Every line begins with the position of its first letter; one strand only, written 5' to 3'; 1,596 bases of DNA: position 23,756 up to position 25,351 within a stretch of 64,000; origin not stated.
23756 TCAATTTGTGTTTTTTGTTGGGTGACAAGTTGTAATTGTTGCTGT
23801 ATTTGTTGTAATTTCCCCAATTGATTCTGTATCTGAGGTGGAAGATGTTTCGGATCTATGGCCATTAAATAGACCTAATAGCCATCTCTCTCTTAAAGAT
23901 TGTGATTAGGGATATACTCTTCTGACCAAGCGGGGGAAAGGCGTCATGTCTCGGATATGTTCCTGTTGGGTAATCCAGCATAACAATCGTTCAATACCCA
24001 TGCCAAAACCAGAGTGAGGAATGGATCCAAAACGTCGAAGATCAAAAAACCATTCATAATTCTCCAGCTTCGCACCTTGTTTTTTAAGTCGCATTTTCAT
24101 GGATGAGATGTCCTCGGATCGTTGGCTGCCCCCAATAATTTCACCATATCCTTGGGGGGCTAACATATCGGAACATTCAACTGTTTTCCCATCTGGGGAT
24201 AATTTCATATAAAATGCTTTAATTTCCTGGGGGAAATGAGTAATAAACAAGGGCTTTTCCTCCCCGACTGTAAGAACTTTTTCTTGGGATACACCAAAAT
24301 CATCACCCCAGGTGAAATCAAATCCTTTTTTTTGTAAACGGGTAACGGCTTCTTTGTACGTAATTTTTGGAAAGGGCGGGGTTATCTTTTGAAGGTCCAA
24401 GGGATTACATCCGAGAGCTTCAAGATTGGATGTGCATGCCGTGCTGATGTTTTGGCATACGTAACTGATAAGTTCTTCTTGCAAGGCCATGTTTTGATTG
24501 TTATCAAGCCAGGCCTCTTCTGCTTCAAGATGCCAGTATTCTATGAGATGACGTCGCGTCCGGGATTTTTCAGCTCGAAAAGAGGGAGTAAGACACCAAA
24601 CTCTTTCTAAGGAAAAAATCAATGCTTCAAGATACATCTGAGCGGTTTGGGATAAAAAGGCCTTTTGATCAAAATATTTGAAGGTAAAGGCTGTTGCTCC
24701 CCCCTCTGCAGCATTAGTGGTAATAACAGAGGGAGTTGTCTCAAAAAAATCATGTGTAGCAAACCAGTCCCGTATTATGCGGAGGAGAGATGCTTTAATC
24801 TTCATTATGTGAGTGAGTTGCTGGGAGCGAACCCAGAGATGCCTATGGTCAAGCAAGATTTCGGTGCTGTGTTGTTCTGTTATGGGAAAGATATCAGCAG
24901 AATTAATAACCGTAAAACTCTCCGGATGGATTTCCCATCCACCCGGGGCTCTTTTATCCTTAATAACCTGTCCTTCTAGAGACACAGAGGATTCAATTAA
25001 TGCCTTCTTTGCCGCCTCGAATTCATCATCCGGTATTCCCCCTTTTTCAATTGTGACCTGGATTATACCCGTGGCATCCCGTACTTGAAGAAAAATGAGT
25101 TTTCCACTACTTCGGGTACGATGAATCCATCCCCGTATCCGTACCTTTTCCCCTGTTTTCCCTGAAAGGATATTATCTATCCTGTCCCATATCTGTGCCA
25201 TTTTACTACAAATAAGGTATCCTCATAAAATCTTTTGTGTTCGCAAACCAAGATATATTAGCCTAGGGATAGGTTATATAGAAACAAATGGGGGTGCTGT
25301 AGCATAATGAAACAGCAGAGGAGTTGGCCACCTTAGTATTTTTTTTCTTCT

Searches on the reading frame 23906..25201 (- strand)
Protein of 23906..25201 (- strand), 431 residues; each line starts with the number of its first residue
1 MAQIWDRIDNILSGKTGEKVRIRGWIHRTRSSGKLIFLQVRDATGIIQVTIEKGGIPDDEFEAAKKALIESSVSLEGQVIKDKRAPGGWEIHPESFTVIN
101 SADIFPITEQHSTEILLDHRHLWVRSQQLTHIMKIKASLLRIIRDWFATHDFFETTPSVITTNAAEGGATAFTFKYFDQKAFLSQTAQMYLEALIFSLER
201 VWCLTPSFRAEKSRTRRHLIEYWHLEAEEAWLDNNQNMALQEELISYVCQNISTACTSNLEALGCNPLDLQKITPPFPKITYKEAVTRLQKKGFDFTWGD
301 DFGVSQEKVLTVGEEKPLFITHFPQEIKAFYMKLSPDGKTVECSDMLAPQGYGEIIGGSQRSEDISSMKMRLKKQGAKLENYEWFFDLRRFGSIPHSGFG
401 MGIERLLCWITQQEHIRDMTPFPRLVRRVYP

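Call 8: search_protein_families(library=pfam, proteins=[window:23906-25201:-])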
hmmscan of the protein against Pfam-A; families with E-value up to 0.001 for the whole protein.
window:23906-25201:- (431 aa): 2 families
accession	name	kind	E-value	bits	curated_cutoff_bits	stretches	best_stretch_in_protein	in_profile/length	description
PF00152.25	tRNA-synt_2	-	1.3e-69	235.1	25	1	113-424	2-306/308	tRNA synthetases class II (D, K and N)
PF01336.31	tRNA_anti-codon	-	2.8e-16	59.6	27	1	20-99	1-75/75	OB-fold nucleic acid binding domain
